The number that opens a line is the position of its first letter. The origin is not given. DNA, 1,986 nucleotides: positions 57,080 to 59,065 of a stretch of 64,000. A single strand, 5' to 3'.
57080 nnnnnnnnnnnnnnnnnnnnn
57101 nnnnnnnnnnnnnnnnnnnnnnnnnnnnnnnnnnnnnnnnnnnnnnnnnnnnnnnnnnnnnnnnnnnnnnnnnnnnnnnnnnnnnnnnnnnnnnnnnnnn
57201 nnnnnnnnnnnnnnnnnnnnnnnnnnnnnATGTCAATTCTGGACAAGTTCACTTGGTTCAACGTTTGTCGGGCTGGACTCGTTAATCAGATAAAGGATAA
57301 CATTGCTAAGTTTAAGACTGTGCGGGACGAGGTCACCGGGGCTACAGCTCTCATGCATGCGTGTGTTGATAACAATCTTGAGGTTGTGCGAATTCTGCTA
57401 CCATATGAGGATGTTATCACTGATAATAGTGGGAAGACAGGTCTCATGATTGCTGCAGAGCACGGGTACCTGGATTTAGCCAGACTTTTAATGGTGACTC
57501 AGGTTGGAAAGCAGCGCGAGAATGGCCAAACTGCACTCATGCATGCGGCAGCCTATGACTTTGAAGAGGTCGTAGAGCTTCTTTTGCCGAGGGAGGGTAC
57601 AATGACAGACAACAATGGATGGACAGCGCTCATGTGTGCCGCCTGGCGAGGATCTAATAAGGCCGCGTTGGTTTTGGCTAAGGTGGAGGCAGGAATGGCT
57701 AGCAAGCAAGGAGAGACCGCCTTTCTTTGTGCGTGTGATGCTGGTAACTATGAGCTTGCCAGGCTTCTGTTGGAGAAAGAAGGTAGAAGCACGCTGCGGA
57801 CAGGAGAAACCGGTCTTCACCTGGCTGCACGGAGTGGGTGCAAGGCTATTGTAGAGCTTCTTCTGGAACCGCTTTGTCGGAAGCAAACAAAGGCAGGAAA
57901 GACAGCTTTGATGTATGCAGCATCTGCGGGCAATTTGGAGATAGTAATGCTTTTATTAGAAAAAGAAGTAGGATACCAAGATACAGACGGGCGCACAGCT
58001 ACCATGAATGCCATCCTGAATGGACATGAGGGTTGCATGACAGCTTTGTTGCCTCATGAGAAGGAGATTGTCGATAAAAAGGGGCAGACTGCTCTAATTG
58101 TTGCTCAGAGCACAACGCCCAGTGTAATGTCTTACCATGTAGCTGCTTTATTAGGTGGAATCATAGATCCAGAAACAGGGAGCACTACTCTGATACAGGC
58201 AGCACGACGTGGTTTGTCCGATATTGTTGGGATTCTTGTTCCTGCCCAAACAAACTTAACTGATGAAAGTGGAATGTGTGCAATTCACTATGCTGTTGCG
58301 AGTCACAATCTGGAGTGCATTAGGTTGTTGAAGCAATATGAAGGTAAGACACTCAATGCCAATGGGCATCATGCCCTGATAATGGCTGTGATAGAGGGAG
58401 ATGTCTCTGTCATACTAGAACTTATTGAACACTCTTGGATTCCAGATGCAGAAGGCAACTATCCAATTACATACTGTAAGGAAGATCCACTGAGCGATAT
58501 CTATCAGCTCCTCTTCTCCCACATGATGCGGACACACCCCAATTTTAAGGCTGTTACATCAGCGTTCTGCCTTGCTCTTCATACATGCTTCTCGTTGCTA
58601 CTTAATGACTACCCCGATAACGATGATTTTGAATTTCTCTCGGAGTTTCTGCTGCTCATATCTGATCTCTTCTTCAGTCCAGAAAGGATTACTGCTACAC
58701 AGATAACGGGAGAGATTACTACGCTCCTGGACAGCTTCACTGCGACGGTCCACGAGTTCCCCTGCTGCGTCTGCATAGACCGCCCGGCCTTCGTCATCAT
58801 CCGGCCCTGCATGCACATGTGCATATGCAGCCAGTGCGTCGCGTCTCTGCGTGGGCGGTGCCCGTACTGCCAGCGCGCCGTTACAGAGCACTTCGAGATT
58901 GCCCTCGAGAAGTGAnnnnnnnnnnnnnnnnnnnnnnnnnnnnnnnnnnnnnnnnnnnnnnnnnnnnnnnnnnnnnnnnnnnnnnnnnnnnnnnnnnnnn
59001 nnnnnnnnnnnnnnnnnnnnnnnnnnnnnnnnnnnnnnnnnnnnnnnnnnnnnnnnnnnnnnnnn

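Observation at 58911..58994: tRNA-Arg(UCG) lies antisense only 7 nt downstream of the ankyrin-RING gene stop, whose TGA is embedded in the poly(A) signal AGTGAAC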

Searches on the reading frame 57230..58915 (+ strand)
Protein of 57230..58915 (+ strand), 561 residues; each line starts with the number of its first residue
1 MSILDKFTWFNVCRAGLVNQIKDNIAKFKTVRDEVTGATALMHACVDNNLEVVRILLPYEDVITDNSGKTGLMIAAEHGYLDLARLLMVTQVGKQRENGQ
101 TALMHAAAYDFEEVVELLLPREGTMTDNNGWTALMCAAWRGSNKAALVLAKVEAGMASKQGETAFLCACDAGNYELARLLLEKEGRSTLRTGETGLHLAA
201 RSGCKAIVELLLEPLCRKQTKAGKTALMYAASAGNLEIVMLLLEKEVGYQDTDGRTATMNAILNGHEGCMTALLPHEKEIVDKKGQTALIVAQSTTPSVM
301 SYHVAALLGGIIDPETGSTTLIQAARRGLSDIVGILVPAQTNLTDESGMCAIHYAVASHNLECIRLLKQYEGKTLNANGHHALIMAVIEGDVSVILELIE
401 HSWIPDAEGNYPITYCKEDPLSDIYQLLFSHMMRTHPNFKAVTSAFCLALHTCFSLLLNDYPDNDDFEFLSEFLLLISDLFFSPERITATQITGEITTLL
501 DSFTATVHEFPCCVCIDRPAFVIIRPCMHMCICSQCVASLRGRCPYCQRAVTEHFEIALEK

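Call 5: find_encoding_contigs(protein=window:57230-58915:+, flank=3000, max_places=8)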
Protein window:57230-58915:+ (561 aa): 23 contigs read that carry it; 5 places shown.
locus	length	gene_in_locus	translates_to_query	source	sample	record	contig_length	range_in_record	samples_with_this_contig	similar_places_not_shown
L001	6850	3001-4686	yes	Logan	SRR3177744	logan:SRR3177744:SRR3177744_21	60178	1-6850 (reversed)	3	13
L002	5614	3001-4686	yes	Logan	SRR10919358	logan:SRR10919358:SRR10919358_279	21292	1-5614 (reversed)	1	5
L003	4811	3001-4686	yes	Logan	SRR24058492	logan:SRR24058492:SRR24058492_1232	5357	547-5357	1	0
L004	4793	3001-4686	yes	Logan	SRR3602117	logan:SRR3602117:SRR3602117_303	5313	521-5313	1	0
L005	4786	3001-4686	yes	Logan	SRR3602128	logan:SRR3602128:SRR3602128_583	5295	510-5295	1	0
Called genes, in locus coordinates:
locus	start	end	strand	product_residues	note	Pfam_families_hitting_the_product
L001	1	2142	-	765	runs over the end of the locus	PF12796:Ank_2, PF00023:Ank (faint), PF12796:Ank_2, PF13606:Ank_3 (faint), PF13857:Ank_5 (faint), PF12796:Ank_2, PF13637:Ank_4 (weak), PF12796:Ank_2, +1 more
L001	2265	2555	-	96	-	PF17529:DUF5450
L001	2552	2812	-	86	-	-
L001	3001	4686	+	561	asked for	PF12796:Ank_2, PF00023:Ank (faint), PF12796:Ank_2, PF13637:Ank_4 (weak), PF12796:Ank_2, PF13637:Ank_4 (weak), PF12796:Ank_2, PF13920:zf-C3HC4_3, +2 more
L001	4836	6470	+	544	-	PF04916:Phospholip_B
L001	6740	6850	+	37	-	?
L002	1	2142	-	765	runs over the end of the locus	PF12796:Ank_2, PF00023:Ank (faint), PF12796:Ank_2, PF13606:Ank_3 (faint), PF13857:Ank_5 (faint), PF12796:Ank_2, PF13637:Ank_4 (weak), PF12796:Ank_2, +1 more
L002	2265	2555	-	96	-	PF17529:DUF5450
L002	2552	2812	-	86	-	-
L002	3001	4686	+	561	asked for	PF12796:Ank_2, PF00023:Ank (faint), PF12796:Ank_2, PF13637:Ank_4 (weak), PF12796:Ank_2, PF13637:Ank_4 (weak), PF12796:Ank_2, PF13920:zf-C3HC4_3, +2 more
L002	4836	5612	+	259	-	?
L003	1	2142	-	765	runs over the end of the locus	PF12796:Ank_2, PF00023:Ank (faint), PF12796:Ank_2, PF13606:Ank_3 (faint), PF13857:Ank_5 (faint), PF12796:Ank_2, PF13637:Ank_4 (weak), PF12796:Ank_2, +1 more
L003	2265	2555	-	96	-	PF17529:DUF5450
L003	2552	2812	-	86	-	-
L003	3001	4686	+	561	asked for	PF12796:Ank_2, PF00023:Ank (faint), PF12796:Ank_2, PF13637:Ank_4 (weak), PF12796:Ank_2, PF13637:Ank_4 (weak), PF12796:Ank_2, PF13920:zf-C3HC4_3, +2 more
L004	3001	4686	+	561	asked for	PF12796:Ank_2, PF00023:Ank (faint), PF12796:Ank_2, PF13637:Ank_4 (weak), PF12796:Ank_2, PF13637:Ank_4 (weak), PF12796:Ank_2, PF13920:zf-C3HC4_3, +2 more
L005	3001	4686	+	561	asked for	PF12796:Ank_2, PF00023:Ank (faint), PF12796:Ank_2, PF13637:Ank_4 (weak), PF12796:Ank_2, PF13637:Ank_4 (weak), PF12796:Ank_2, PF13920:zf-C3HC4_3, +2 more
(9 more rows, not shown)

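Call 6: search_protein_families(library=pfam, proteins=[window:57230-58912:+])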
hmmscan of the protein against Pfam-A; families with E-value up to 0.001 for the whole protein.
window:57230-58912:+ (561 aa): 8 families
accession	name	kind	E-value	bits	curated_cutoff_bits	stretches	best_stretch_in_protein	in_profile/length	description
PF12796.13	Ank_2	-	1.4e-81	269.6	27.3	8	227-293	1-68/90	Ankyrin repeats (3 copies)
PF00023.36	Ank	-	7e-41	136.4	21.1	1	223-244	2-23/33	Ankyrin repeat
PF13637.12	Ank_4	-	6.6e-34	115.6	22.7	5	196-243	1-50/50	Ankyrin repeats (many copies)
PF13606.12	Ank_3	-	3.8e-33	109.7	22.3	0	192-213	2-23/30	Ankyrin repeat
PF13857.12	Ank_5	-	7.3e-30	103.1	27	0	94-134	11-53/56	Ankyrin repeats (many copies)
PF13920.12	zf-C3HC4_3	-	2.7e-09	37.1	27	1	510-552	3-47/49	Zinc finger, C3HC4 type (RING finger)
PF24521.3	Ank_KRIT1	-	5.7e-05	23.3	80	0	195-246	49-108/149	KRIT1 ankyrin-repeats domain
PF23745.1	ANK_LRRK2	-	0.00012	22.4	27.5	0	32-128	26-122/130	LRRK2 ANK repeat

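Call 10: list_cluster_members(proteins=[window:57230-58912:+, window:59065-60696:+, window:56494-57087:-])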
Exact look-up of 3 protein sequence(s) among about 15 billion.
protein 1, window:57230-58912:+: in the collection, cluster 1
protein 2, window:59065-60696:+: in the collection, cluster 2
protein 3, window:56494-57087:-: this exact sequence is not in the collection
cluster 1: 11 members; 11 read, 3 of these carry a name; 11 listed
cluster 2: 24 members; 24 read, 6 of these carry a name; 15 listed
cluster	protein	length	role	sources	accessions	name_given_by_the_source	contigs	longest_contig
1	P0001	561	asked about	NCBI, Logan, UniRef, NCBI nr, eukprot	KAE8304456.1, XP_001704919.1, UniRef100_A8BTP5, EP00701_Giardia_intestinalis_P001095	Ankyrin repeat protein 2 [Giardia duodenalis] | Ankyrin repeat protein 2 n=1 Tax=Giardia intestinalis (strain ATCC 50803 / WB clone C6) ... | Ankyrin repeat protein 2 [Giardia intestinalis]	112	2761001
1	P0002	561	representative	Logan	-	-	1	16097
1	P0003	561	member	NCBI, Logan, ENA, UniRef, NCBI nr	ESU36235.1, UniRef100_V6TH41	Ankyrin repeat protein [Giardia duodenalis] | Ankyrin repeat protein n=1 Tax=Giardia intestinalis TaxID=5741 RepID=V6TH41_GIAIN | Ankyrin repeat protein [Giardia intestinalis]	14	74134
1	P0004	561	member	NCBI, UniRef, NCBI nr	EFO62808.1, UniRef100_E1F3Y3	Protein 21.1 [Giardia lamblia P15] | Protein 21.1 n=1 Tax=Giardia intestinalis (strain P15) TaxID=658858 RepID=E1F3Y3_GIAIA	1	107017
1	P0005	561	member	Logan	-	-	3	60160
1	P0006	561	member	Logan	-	-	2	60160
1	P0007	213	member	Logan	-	-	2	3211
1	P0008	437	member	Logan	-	-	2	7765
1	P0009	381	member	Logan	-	-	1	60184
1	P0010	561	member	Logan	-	-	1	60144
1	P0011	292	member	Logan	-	-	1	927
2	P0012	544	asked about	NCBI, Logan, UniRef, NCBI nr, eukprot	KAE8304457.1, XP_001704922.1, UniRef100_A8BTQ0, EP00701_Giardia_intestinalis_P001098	Phospholipase B [Giardia duodenalis] | Phospholipase B-like n=1 Tax=Giardia intestinalis (strain ATCC 50803 / WB clone C6) ... | Phospholipase B [Giardia intestinalis]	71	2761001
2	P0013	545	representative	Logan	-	-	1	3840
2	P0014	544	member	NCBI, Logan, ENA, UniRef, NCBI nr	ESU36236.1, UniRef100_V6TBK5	Phospholipase B [Giardia duodenalis] | Phospholipase B-like n=1 Tax=Giardia intestinalis TaxID=5741 RepID=V6TBK5_GIAIN | Phospholipase B [Giardia intestinalis]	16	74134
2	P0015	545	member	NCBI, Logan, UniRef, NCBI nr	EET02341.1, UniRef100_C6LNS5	Phospholipase B [Giardia duodenalis ATCC 50581] | Phospholipase B-like n=2 Tax=Giardia intestinalis TaxID=5741 RepID=C6LNS5_GIAIB | Phospholipase B [Giardia intestinalis ATCC 50581]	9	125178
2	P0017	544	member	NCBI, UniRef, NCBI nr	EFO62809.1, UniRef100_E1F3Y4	Phospholipase B [Giardia lamblia P15] | Phospholipase B-like n=1 Tax=Giardia intestinalis (strain P15) TaxID=658858 ...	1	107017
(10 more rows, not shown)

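Call 18: find_encoding_contigs(protein=P0015, flank=3000, max_places=3)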
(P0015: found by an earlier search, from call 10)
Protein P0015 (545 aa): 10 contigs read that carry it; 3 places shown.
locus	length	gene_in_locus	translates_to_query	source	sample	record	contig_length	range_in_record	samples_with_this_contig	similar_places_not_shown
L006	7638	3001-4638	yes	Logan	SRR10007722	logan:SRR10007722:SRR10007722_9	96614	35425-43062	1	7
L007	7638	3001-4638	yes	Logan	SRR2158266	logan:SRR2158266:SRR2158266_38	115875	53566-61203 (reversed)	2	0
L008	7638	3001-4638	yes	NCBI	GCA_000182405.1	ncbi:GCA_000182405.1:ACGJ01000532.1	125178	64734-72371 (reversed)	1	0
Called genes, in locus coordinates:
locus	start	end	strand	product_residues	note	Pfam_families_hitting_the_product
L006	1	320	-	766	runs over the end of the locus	PF24521:Ank_KRIT1 (faint), PF00023:Ank (faint), PF12796:Ank_2, PF13606:Ank_3 (faint), PF13857:Ank_5 (faint), PF12796:Ank_2, PF13637:Ank_4 (weak), PF12796:Ank_2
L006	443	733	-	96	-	PF17529:DUF5450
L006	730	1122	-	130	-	-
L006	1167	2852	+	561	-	PF12796:Ank_2, PF00023:Ank (faint), PF13606:Ank_3 (faint), PF13857:Ank_5 (faint), PF13637:Ank_4 (faint), PF12796:Ank_2, PF13920:zf-C3HC4_3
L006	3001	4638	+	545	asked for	PF04916:Phospholip_B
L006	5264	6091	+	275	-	-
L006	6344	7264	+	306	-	PF06098:Radial_spoke_3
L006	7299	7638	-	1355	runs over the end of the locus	-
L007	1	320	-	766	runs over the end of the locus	PF24521:Ank_KRIT1 (faint), PF00023:Ank (faint), PF12796:Ank_2, PF13606:Ank_3 (faint), PF13857:Ank_5 (faint), PF12796:Ank_2, PF13637:Ank_4 (weak), PF12796:Ank_2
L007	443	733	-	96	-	PF17529:DUF5450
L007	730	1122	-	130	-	-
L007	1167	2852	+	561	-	PF12796:Ank_2, PF00023:Ank (faint), PF13606:Ank_3 (faint), PF13857:Ank_5 (faint), PF13637:Ank_4 (faint), PF12796:Ank_2, PF13920:zf-C3HC4_3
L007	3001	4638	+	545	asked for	PF04916:Phospholip_B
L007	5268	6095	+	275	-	-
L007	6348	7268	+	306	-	PF06098:Radial_spoke_3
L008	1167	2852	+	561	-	PF12796:Ank_2, PF00023:Ank (faint), PF13606:Ank_3 (faint), PF13857:Ank_5 (faint), PF13637:Ank_4 (faint), PF12796:Ank_2, PF13920:zf-C3HC4_3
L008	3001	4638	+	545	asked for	PF04916:Phospholip_B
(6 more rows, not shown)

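Call 19: find_encoding_contigs(protein=P0017, flank=3000, max_places=2)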
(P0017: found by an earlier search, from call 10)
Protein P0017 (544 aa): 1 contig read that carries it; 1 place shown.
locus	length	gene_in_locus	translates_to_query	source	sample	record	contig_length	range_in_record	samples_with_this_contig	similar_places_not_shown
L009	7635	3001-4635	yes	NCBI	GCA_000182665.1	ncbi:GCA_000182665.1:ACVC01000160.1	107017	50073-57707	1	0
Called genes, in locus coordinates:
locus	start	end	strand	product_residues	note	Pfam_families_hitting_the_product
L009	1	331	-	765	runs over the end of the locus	PF12796:Ank_2, PF00023:Ank (faint), PF12796:Ank_2, PF13606:Ank_3 (faint), PF13637:Ank_4 (faint), PF12796:Ank_2, PF13857:Ank_5 (weak), PF12796:Ank_2, +1 more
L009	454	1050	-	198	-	PF17529:DUF5450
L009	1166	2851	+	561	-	PF12796:Ank_2, PF00023:Ank (faint), PF13606:Ank_3 (faint), PF13857:Ank_5 (faint), PF12796:Ank_2, PF13637:Ank_4 (weak), PF12796:Ank_2, PF13920:zf-C3HC4_3 (weak)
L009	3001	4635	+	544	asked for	PF04916:Phospholip_B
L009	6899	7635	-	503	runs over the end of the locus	-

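Call 28: find_homologous_proteins(query=window:57230-58912:+, max_evalue=1e-30)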
Query window:57230-58912:+ (561 aa): 109 proteins with E <= 1e-30 among 8000 candidates.
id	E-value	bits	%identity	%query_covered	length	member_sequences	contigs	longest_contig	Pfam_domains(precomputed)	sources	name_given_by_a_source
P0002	0.0e+0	1274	100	100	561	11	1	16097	PF13606.13,PF13857.13,PF13920.13,PF12796.14,PF00023.37,PF13637.13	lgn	-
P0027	0.0e+0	1084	84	100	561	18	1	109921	PF13606.13,PF13857.13,PF13920.13,PF12796.14,PF00023.37,PF13637.13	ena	-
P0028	5.4e-274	928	71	100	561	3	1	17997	PF13606.13,PF13857.13,PF13920.13,PF23745.2,PF12796.14,PF00023.37,PF13637.13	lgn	-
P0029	1.4e-273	926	71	100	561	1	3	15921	PF13606.13,PF13857.13,PF13920.13,PF23745.2,PF12796.14,PF00023.37,PF13637.13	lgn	-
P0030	5.6e-111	390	43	87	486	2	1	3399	PF13606.13,PF13857.13,PF13920.13,PF12796.14,PF00023.37,PF13637.13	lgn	-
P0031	7.5e-104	366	33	71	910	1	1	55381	PF13606.13,PF13857.13,PF23745.2,PF12796.14,PF00023.37,PF13637.13,PF24521.3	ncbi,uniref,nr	ncbi:hypothetical protein QR46_2215 [Giardia duodenalis assemblage B]|uniref:Uncharacterized protein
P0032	2.6e-87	312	31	79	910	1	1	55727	PF07714.24,PF00069.32,PF13606.13,PF13857.13,PF12796.14,PF00023.37,PF13637.13,PF24521.3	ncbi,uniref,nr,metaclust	ncbi:Serine/threonine protein kinase [Giardia duodenalis]|uniref:Serine/threonine protein kinase n=1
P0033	5.9e-79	284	32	64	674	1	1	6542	PF13606.13,PF13857.13,PF12796.14,PF00023.37,PF13637.13,PF24521.3,PF06153.17,PF26344.1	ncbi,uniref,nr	ncbi:Ankyrin repeat protein [Giardia duodenalis]|uniref:Ankyrin repeat protein n=1 Tax=Giardia intes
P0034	2.4e-78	282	31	70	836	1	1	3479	PF13606.13,PF13857.13,PF12796.14,PF00023.37,PF13637.13,PF24521.3,PF26344.1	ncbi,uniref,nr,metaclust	ncbi:hypothetical protein QR46_4885 [Giardia duodenalis assemblage B]|uniref:Uncharacterized protein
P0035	3.6e-69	252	29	93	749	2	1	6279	PF13606.13,PF13857.13,PF13920.13,PF12796.14,PF00023.37,PF13637.13,PF24521.3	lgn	-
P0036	8.1e-69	251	28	97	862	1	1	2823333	PF13606.13,PF13857.13,PF13920.13,PF14447.13,PF12796.14,PF00023.37,PF13637.13,PF24521.3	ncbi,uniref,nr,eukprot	ncbi:Ankyrin repeat protein 2 [Giardia muris]|uniref:Ankyrin repeat protein 2 n=1 Tax=Giardia muris 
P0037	1.5e-67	247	35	63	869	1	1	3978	PF07714.24,PF00069.32,PF13606.13,PF13857.13,PF12796.14,PF00023.37,PF13637.13,PF24521.3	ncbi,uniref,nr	ncbi:Serine/threonine protein kinase [Giardia duodenalis]|uniref:Serine/threonine protein kinase n=1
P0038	6.8e-67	244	30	64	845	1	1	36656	PF07219.20,PF07714.24,PF00069.32,PF13606.13,PF13857.13,PF12796.14,PF00023.37,PF13637.13,PF24521.3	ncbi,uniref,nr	ncbi:Protein kinase NEK family protein [Giardia duodenalis]|uniref:Protein kinase NEK family protein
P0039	2.2e-66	243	28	72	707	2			PF13606.13,PF13857.13,PF12796.14,PF00023.37,PF13637.13,PF24521.3,PF26344.1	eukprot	eukprot:XP_001704556.1 Protein 21.1 [Giardia lamblia ATCC 50803]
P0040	3.9e-64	235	31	71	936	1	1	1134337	PF13606.13,PF13857.13,PF13920.13,PF14447.13,PF12796.14,PF00023.37,PF13637.13,PF24521.3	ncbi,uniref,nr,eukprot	ncbi:Ankyrin repeat protein 2 [Giardia muris]|uniref:Ankyrin repeat protein 2 n=1 Tax=Giardia muris 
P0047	5.7e-60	221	29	93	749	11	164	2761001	PF13606.13,PF13857.13,PF13920.13,PF12796.14,PF00023.37,PF13637.13,PF24521.3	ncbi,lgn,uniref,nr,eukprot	ncbi:Ankyrin repeat protein 2 [Giardia duodenalis]|uniref:Ankyrin repeat protein 2 n=1 Tax=Giardia i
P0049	9.7e-58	214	27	92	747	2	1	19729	PF13606.13,PF13857.13,PF13920.13,PF14447.13,PF12796.14,PF00023.37,PF13637.13,PF24521.3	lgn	-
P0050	3.4e-57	212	27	94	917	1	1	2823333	PF13606.13,PF13857.13,PF13920.13,PF12796.14,PF00023.37,PF13637.13,PF24521.3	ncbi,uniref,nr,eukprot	ncbi:Ankyrin repeat protein 2 [Giardia muris]|uniref:Ankyrin repeat protein 2 n=1 Tax=Giardia muris 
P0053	7.0e-57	211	29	94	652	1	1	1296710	PF13606.13,PF13857.13,PF13920.13,PF14447.13,PF12796.14,PF00023.37,PF13637.13,PF24521.3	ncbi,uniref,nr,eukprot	ncbi:Ankyrin repeat protein 2 [Giardia muris]|uniref:Ankyrin repeat protein 2 n=1 Tax=Giardia muris 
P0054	1.6e-56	210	27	96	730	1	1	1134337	PF13606.13,PF13857.13,PF13920.13,PF14447.13,PF12796.14,PF00023.37,PF13637.13,PF24521.3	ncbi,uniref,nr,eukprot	ncbi:Ankyrin repeat protein 2 [Giardia muris]|uniref:Ankyrin repeat protein 2 n=1 Tax=Giardia muris 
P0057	1.9e-55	207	27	92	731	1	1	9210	PF13606.13,PF13857.13,PF13920.13,PF14447.13,PF12796.14,PF00023.37,PF13637.13,PF13639.13,PF24521.3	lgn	-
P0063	1.9e-54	203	27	92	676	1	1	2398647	PF13606.13,PF13857.13,PF13920.13,PF14447.13,PF12796.14,PF00023.37,PF13637.13,PF24521.3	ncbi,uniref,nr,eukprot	ncbi:Ankyrin repeat protein 2 [Giardia muris]|uniref:Ankyrin repeat protein 2 n=1 Tax=Giardia muris 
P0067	3.0e-52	196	25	92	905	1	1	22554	PF13606.13,PF13857.13,PF13920.13,PF14447.13,PF12796.14,PF00023.37,PF13637.13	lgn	-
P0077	4.3e-48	182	27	94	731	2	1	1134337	PF13606.13,PF13857.13,PF13920.13,PF14447.13,PF12796.14,PF00023.37,PF13637.13,PF24521.3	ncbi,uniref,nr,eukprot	ncbi:Ankyrin repeat protein 2 [Giardia muris]|uniref:Ankyrin repeat protein 2 n=1 Tax=Giardia muris 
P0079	1.2e-47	181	27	92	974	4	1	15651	PF07714.24,PF00069.32,PF13606.13,PF13857.13,PF13920.13,PF12796.14,PF00023.37,PF13637.13,PF24521.3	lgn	-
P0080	1.1e-46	178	30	93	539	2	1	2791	PF13606.13,PF13857.13,PF13920.13,PF14447.13,PF12796.14,PF00023.37,PF13637.13,PF24521.3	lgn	-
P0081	2.7e-46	176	30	53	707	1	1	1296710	PF13606.13,PF13857.13,PF13920.13,PF14447.13,PF12796.14,PF00023.37,PF13637.13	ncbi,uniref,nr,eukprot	ncbi:Ankyrin repeat protein 2 [Giardia muris]|uniref:Ankyrin repeat protein 2 n=1 Tax=Giardia muris 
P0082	3.5e-46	176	29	92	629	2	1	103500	PF13606.13,PF13857.13,PF13920.13,PF12796.14,PF00023.37,PF13637.13,PF24521.3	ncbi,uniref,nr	ncbi:Protein 21.1 [Giardia lamblia P15]|uniref:Protein 21.1 n=1 Tax=Giardia intestinalis (strain P15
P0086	4.2e-45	172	34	62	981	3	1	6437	PF07714.24,PF00069.32,PF13606.13,PF13857.13,PF13920.13,PF12796.14,PF00023.37,PF13637.13,PF24521.3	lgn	-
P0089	3.3e-44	169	32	65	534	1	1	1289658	PF13606.13,PF13857.13,PF13920.13,PF14447.13,PF12796.14,PF00023.37,PF13637.13,PF24521.3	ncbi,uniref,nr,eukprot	ncbi:Ankyrin repeat protein 2 [Giardia muris]|uniref:Ankyrin repeat protein 2 n=1 Tax=Giardia muris 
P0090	3.7e-44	169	30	92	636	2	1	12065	PF13606.13,PF13857.13,PF13920.13,PF12796.14,PF00023.37,PF13637.13,PF24521.3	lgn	-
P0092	5.4e-42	162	28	93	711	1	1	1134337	PF13606.13,PF13857.13,PF13920.13,PF14447.13,PF12796.14,PF00023.37,PF13637.13,PF24521.3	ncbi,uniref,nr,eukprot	ncbi:Ankyrin repeat protein 2 [Giardia muris]|uniref:Ankyrin repeat protein 2 n=1 Tax=Giardia muris 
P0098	5.2e-41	159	30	99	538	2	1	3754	PF13606.13,PF13857.13,PF13920.13,PF14447.13,PF12796.14,PF00023.37,PF13637.13,PF24521.3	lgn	-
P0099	5.3e-41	159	37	52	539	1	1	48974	PF13606.13,PF13857.13,PF13920.13,PF14447.13,PF12796.14,PF00023.37,PF13637.13,PF24521.3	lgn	-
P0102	2.4e-40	157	25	88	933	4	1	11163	PF13606.13,PF13857.13,PF13920.13,PF12796.14,PF00023.37,PF13637.13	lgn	-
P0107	3.1e-39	153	28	87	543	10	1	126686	PF13606.13,PF13857.13,PF13920.13,PF14447.13,PF12796.14,PF00023.37,PF13637.13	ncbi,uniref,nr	ncbi:Ankyrin repeat protein [Giardia duodenalis]|uniref:Ankyrin repeat protein n=1 Tax=Giardia intes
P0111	2.4e-38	150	26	97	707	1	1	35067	PF13606.13,PF13857.13,PF13920.13,PF14447.13,PF12796.14,PF00023.37,PF13637.13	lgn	-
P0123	1.7e-33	134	27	87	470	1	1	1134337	PF13606.13,PF13857.13,PF13920.13,PF14447.13,PF12796.14,PF00023.37,PF13637.13,PF24521.3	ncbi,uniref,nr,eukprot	ncbi:Ankyrin repeat protein 2 [Giardia muris]|uniref:Ankyrin repeat protein 2 n=1 Tax=Giardia muris 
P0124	6.4e-33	132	36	46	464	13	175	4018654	PF13606.13,PF13857.13,PF13920.13,PF12796.14,PF00023.37,PF13637.13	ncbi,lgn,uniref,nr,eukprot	ncbi:Ankyrin repeat protein 2 [Giardia duodenalis]|uniref:Ankyrin repeat protein 2 n=1 Tax=Giardia i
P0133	3.5e-31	126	26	86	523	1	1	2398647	PF13606.13,PF13857.13,PF13920.13,PF12796.14,PF00023.37,PF13637.13,PF24521.3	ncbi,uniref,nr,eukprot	ncbi:Ankyrin repeat protein 2 [Giardia muris]|uniref:Ankyrin repeat protein 2 n=1 Tax=Giardia muris 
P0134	4.1e-31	126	36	47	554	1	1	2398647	PF13606.13,PF13857.13,PF13920.13,PF14447.13,PF12796.14,PF00023.37,PF13637.13,PF24521.3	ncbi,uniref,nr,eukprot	ncbi:Ankyrin repeat protein 2 [Giardia muris]|uniref:Ankyrin repeat protein 2 n=1 Tax=Giardia muris 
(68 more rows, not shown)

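Call 29: find_encoding_contigs(protein=P0028, flank=2500, max_places=3)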
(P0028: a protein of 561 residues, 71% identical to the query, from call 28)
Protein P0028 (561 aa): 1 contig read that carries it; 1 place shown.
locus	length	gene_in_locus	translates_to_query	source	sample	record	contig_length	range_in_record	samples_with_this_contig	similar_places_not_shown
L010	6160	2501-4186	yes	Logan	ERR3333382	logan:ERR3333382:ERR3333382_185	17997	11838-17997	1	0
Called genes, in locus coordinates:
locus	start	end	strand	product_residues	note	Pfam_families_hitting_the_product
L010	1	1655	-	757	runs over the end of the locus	PF12796:Ank_2, PF00023:Ank (faint), PF12796:Ank_2, PF13606:Ank_3 (faint), PF12796:Ank_2, PF13637:Ank_4 (weak), PF13857:Ank_5 (weak), PF12796:Ank_2, +1 more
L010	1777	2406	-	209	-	PF17529:DUF5450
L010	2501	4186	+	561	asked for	PF12796:Ank_2, PF00023:Ank (faint), PF13606:Ank_3 (faint), PF13857:Ank_5 (faint), PF12796:Ank_2, PF13637:Ank_4 (weak), PF12796:Ank_2, PF13920:zf-C3HC4_3, +1 more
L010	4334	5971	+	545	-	PF04916:Phospholip_B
